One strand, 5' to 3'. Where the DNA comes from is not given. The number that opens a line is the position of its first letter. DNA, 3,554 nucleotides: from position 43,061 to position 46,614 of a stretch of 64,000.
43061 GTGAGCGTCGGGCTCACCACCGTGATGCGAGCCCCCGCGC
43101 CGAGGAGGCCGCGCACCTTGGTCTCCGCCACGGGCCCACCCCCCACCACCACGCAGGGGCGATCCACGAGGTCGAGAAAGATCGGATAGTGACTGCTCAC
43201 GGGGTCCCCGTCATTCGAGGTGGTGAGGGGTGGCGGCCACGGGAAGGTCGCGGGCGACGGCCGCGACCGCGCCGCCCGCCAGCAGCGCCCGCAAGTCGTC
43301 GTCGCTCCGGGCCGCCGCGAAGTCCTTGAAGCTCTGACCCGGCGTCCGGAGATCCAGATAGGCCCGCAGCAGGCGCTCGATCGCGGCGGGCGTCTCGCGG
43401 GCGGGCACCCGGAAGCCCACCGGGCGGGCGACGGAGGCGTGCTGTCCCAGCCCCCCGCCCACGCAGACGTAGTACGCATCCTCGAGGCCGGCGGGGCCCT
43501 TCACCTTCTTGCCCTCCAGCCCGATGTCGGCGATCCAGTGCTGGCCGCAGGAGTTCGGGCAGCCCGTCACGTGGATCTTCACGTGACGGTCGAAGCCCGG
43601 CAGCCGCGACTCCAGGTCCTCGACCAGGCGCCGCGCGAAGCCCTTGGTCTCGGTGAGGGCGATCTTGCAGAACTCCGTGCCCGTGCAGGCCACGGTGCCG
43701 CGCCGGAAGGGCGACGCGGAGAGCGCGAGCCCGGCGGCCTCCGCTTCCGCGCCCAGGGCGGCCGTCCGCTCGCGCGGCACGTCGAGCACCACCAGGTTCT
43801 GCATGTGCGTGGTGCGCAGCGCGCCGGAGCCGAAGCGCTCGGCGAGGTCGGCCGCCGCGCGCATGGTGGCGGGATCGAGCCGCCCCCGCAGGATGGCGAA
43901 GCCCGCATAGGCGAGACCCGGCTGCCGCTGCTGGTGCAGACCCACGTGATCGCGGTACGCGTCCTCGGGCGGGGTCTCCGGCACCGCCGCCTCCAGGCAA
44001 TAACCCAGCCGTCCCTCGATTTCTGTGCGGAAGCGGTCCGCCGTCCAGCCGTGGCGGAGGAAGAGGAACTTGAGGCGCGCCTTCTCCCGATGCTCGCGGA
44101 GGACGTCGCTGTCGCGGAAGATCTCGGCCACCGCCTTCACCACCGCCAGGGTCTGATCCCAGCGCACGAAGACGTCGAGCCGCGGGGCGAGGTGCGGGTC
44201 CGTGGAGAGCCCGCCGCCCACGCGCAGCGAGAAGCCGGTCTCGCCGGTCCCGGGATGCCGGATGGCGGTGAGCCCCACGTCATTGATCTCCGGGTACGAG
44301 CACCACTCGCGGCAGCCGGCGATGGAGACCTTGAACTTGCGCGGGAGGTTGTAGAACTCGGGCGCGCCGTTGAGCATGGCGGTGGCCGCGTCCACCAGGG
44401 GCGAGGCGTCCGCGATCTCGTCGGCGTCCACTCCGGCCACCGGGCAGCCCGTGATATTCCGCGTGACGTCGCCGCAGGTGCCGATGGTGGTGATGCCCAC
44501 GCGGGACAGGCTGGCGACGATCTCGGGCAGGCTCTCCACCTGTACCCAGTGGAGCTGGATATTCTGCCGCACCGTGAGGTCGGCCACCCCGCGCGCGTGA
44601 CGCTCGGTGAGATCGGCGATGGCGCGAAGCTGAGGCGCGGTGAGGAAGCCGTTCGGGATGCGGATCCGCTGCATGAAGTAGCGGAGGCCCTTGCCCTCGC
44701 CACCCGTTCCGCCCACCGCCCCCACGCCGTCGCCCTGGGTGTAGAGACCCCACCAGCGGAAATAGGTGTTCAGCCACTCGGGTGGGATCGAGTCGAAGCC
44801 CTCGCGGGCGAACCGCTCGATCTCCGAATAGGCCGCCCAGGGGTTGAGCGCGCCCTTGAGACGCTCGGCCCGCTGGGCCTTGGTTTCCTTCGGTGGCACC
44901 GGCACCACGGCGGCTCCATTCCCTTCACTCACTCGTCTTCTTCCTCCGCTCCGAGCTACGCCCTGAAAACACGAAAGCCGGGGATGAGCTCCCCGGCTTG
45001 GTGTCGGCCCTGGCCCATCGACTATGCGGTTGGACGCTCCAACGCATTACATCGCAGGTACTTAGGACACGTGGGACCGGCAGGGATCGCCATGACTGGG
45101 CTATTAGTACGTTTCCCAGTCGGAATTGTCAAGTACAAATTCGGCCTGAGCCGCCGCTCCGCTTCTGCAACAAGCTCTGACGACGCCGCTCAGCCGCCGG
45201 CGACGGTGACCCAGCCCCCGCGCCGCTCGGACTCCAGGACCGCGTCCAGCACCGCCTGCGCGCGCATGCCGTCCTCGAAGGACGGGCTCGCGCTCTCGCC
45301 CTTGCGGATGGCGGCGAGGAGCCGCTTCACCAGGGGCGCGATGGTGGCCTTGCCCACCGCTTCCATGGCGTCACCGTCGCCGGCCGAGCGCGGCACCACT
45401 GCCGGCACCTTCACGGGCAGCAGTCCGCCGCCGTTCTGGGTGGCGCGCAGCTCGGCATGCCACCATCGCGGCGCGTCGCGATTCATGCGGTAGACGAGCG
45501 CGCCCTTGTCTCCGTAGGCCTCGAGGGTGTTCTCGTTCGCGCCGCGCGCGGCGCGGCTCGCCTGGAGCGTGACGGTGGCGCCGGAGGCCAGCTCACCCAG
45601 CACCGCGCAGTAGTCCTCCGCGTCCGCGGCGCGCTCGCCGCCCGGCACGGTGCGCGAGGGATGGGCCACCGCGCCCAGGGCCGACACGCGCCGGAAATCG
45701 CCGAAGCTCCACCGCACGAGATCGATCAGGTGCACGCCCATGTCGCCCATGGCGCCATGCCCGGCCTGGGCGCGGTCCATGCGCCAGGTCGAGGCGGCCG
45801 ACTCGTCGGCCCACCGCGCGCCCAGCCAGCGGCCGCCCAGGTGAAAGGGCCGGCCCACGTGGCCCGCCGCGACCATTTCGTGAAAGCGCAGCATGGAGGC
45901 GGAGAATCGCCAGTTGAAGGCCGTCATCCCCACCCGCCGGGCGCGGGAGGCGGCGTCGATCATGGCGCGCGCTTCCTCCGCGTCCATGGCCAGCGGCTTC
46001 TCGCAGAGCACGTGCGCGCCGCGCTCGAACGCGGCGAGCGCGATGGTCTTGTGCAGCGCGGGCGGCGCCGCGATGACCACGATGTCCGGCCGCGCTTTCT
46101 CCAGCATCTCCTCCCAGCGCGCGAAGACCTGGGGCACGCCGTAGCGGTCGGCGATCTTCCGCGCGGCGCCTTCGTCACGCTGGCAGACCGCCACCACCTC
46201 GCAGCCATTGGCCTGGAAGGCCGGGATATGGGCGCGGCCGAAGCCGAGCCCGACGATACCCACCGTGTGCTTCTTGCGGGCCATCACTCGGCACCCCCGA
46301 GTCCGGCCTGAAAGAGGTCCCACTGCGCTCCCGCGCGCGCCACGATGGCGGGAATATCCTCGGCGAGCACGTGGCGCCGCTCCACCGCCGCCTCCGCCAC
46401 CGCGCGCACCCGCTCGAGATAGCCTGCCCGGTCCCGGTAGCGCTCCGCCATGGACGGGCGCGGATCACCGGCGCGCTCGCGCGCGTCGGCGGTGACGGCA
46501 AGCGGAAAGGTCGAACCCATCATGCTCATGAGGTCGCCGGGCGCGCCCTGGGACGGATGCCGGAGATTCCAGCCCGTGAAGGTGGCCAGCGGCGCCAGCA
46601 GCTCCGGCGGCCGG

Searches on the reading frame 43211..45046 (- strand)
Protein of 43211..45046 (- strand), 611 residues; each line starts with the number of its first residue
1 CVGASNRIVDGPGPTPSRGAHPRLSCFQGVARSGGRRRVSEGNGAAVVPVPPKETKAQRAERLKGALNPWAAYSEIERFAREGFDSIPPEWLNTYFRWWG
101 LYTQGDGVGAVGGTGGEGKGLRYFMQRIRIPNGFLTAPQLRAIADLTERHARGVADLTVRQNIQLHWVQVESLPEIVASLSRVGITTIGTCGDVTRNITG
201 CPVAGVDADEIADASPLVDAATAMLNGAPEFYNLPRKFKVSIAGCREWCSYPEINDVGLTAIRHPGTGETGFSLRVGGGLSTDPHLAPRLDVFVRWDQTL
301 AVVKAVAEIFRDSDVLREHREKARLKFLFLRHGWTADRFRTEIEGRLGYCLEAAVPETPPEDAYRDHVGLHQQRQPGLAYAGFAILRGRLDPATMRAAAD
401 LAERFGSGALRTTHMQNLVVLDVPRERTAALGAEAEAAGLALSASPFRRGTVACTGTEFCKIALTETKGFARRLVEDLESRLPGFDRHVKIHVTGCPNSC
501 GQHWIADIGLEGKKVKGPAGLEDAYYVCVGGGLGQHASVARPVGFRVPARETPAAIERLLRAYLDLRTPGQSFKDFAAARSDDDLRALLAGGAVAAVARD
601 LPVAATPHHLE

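Call 21: search_protein_families(library=ncbifam, proteins=[window:43211-45046:-], max_evalue=0.00001)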
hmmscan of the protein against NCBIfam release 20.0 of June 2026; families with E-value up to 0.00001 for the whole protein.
window:43211-45046:- (611 aa): 10 families
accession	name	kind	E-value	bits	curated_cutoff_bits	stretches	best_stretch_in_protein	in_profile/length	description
NF007125.0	PRK09566.1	equivalog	3.8e-112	375.3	594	1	54-561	9-503/513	ferredoxin--nitrite reductase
NF007126.0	PRK09567.1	equivalog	4.5e-108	361.9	523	1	56-591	64-589/595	NirA family protein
TIGR02435.1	CobG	equivalog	1.8e-65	221.4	234.8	1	125-514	19-385/388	precorrin-3B synthase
NF010029.0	PRK13504.1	equivalog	6e-60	203.1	457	2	234-578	215-559/575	NADPH-dependent assimilatory sulfite reductase hemoprotein subunit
TIGR02041.1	CysI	equivalog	5.4e-40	137.4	756.55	2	233-578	193-536/541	assimilatory sulfite reductase (NADPH) hemoprotein subunit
TIGR02042.1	sir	equivalog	9.4e-40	136.3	731.5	2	233-588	222-577/581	sulfite reductase, ferredoxin dependent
TIGR02912.1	sulfite_red_C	equivalog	4.6e-21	75.1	324.1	2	379-513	21-161/314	sulfite reductase subunit C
TIGR02066.1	dsrB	equivalog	2.4e-19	69.6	341.5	2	124-262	31-168/341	dissimilatory-type sulfite reductase subunit beta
TIGR02374.1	nitri_red_nirB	equivalog_domain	4e-15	55.3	578.35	1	129-312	565-737/794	nitrite reductase large subunit NirB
TIGR02064.1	dsrA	equivalog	1.7e-13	50.2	392.85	1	393-509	97-218/402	dissimilatory-type sulfite reductase subunit alpha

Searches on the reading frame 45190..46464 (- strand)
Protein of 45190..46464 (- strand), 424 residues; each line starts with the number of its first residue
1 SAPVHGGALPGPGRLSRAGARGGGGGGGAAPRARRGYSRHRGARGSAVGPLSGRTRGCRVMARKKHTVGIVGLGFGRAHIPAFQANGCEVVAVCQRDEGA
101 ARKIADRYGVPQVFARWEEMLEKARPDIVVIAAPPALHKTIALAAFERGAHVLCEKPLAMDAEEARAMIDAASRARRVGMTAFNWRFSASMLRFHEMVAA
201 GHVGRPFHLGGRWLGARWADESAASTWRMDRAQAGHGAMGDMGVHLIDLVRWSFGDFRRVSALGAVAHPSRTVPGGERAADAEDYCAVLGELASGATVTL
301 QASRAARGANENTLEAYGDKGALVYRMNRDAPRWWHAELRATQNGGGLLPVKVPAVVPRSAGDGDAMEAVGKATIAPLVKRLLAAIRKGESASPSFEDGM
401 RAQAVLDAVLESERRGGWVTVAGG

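Call 53: search_protein_families(library=ncbifam, proteins=[window:45190-46464:-], max_evalue=1e-40)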
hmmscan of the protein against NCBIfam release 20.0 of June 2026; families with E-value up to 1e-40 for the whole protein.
window:45190-46464:- (424 aa): 1 family
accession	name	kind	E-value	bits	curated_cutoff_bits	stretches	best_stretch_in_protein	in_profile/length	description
NF052479.1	LevoglcsnDh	equivalog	9.2e-49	166.1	650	1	91-421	39-386/386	levoglucosan dehydrogenase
